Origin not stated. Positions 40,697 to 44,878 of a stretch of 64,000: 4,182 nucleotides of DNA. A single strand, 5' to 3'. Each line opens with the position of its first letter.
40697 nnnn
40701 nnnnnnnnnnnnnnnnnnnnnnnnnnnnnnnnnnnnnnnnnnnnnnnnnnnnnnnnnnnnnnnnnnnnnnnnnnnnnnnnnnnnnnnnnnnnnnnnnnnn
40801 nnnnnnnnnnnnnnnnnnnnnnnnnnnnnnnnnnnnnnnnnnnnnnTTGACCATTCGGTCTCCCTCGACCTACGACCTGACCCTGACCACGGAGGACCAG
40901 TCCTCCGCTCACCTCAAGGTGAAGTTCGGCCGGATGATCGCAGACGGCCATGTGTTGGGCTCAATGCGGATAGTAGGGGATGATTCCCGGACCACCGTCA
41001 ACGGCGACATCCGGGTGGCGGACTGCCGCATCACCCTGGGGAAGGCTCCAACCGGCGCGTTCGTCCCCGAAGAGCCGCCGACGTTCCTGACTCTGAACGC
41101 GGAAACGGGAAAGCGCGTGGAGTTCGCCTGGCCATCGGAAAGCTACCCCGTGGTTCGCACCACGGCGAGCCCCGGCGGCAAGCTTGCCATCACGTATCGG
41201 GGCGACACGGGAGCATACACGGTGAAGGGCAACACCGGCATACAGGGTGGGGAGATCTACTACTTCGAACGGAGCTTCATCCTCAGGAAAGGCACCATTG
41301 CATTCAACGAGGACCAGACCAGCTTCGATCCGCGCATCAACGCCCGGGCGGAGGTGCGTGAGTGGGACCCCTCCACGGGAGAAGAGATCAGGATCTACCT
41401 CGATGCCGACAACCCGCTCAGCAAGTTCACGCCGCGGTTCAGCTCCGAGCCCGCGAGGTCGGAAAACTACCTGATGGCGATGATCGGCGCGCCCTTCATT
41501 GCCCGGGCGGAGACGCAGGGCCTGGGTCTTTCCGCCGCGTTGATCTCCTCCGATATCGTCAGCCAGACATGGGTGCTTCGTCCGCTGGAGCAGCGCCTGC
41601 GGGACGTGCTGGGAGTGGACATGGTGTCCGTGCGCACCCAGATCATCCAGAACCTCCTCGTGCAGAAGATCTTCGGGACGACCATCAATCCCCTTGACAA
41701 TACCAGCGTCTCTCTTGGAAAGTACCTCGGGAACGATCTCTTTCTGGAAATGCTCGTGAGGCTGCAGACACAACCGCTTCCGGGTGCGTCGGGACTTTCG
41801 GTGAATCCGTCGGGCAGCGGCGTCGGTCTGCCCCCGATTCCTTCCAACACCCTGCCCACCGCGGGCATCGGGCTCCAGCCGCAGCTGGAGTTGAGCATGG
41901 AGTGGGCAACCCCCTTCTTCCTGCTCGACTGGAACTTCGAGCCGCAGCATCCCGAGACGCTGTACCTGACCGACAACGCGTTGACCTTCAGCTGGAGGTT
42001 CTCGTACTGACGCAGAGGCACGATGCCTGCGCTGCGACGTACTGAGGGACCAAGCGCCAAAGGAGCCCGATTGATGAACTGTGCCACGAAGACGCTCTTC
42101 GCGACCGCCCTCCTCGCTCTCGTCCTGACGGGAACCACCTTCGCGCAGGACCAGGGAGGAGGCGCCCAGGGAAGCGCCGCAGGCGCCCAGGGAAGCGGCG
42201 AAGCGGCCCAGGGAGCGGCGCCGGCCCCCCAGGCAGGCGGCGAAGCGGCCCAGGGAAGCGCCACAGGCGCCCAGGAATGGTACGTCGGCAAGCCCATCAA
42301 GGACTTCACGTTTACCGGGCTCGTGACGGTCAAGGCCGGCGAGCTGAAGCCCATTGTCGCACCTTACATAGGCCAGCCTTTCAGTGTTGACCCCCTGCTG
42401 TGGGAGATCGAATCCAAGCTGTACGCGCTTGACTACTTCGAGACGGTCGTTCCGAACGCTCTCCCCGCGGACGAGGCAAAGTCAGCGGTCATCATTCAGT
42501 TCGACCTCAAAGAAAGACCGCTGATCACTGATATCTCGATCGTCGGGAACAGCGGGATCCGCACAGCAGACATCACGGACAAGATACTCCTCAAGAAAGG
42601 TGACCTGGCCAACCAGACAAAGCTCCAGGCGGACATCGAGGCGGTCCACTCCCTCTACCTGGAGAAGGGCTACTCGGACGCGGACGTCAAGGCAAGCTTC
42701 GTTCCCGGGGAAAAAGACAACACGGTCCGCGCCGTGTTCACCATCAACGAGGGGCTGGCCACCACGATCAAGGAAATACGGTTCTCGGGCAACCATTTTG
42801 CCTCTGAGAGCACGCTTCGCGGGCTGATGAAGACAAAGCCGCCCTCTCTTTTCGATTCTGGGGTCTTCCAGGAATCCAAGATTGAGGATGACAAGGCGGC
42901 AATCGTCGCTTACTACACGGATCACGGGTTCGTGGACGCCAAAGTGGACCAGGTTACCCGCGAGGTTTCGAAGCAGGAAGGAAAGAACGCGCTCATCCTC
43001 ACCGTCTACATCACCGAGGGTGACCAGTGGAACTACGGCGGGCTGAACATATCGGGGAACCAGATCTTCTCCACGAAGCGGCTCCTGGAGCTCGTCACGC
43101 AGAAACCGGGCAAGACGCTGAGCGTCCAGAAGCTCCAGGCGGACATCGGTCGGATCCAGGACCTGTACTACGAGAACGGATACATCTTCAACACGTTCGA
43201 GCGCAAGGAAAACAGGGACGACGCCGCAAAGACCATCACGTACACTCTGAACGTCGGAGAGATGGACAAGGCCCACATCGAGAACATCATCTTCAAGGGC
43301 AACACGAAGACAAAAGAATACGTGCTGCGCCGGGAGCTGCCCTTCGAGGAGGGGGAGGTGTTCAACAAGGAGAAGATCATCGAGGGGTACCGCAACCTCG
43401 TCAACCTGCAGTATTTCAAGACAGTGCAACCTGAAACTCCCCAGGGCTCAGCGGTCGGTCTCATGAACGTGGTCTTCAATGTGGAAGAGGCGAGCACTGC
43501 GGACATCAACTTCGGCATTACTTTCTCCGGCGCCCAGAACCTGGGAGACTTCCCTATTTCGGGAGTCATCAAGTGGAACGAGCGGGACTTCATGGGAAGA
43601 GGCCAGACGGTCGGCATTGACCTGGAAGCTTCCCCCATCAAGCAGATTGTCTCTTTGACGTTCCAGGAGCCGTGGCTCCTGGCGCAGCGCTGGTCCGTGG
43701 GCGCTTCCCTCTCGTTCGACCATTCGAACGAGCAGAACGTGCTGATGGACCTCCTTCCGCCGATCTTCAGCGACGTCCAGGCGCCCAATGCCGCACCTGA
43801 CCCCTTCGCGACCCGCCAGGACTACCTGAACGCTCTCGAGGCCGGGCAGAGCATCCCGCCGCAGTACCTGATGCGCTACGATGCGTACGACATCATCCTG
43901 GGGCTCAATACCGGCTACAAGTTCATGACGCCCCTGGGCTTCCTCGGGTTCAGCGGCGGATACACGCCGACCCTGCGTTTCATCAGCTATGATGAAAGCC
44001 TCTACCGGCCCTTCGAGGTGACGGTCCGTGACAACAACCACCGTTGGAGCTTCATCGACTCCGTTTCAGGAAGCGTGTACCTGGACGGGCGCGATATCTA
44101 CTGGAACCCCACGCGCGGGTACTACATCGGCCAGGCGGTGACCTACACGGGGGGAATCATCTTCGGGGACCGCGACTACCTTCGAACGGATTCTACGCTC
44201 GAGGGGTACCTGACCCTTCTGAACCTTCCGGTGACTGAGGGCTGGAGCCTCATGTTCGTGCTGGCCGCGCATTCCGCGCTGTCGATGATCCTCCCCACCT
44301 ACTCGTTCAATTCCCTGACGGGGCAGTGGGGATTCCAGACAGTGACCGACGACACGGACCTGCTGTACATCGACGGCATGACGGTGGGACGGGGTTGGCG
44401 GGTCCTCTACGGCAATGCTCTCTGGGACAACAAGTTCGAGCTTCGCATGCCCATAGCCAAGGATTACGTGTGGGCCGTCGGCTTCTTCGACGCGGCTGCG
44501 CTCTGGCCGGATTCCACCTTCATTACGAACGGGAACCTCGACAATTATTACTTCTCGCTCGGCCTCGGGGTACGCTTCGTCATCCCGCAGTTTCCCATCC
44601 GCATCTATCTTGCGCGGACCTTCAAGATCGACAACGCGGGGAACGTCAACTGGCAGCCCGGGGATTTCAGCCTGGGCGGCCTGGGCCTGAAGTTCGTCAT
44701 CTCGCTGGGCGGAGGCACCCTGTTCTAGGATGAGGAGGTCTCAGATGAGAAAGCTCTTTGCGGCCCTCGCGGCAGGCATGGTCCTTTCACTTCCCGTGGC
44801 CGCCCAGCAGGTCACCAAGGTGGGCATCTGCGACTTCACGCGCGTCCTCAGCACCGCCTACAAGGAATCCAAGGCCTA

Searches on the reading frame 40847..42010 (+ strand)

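Call 75: search_protein_families(library=pfam, proteins=[window:40847-42010:+], max_evalue=0.00001)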
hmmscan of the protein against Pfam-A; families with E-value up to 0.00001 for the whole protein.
window:40847-42010:+ (387 aa): 1 family
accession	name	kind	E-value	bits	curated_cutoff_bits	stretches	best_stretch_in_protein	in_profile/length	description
PF04357.19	TamB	-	2e-17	64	22.4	1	6-311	26-346/381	TamB, inner membrane protein subunit of TAM complex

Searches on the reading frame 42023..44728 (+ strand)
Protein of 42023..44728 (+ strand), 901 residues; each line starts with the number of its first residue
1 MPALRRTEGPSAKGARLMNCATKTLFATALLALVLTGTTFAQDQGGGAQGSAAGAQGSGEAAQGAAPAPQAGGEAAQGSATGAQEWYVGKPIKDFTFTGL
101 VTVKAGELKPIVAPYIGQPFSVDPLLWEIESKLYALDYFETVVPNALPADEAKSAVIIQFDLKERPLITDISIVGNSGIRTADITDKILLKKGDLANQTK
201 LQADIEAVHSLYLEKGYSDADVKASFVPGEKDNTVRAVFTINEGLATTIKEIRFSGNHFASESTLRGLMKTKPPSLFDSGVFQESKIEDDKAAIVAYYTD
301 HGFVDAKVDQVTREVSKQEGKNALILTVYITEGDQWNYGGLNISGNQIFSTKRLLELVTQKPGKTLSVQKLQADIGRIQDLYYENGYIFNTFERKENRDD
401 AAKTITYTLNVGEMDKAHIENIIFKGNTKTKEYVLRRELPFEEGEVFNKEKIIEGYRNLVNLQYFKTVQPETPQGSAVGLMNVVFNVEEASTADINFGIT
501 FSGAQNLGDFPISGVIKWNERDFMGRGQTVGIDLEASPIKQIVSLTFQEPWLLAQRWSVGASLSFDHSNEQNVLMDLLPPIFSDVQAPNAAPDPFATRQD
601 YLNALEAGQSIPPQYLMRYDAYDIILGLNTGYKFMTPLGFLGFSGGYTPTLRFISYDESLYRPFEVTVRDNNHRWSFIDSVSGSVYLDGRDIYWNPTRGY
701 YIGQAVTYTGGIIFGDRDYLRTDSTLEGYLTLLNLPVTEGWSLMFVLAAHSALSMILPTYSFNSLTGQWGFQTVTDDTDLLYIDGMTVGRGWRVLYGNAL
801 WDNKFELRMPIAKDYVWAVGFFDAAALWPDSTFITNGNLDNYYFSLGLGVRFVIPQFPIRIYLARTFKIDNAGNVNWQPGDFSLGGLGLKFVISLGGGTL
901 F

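Call 75: search_protein_families(library=pfam, proteins=[window:42023-44728:+], max_evalue=0.00001)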
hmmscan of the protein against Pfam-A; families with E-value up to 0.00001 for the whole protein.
window:42023-44728:+ (901 aa): 3 families
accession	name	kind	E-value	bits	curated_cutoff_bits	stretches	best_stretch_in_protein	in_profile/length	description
PF07244.20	POTRA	-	3.7e-61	204.2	21.3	4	167-244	2-79/79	Surface antigen variable number repeat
PF01103.29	Omp85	-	2.4e-28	100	24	1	523-868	2-307/325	Omp85 superfamily domain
PF08479.16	POTRA_2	-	6.4e-13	48.8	24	1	341-391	6-56/76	POTRA domain, ShlB-type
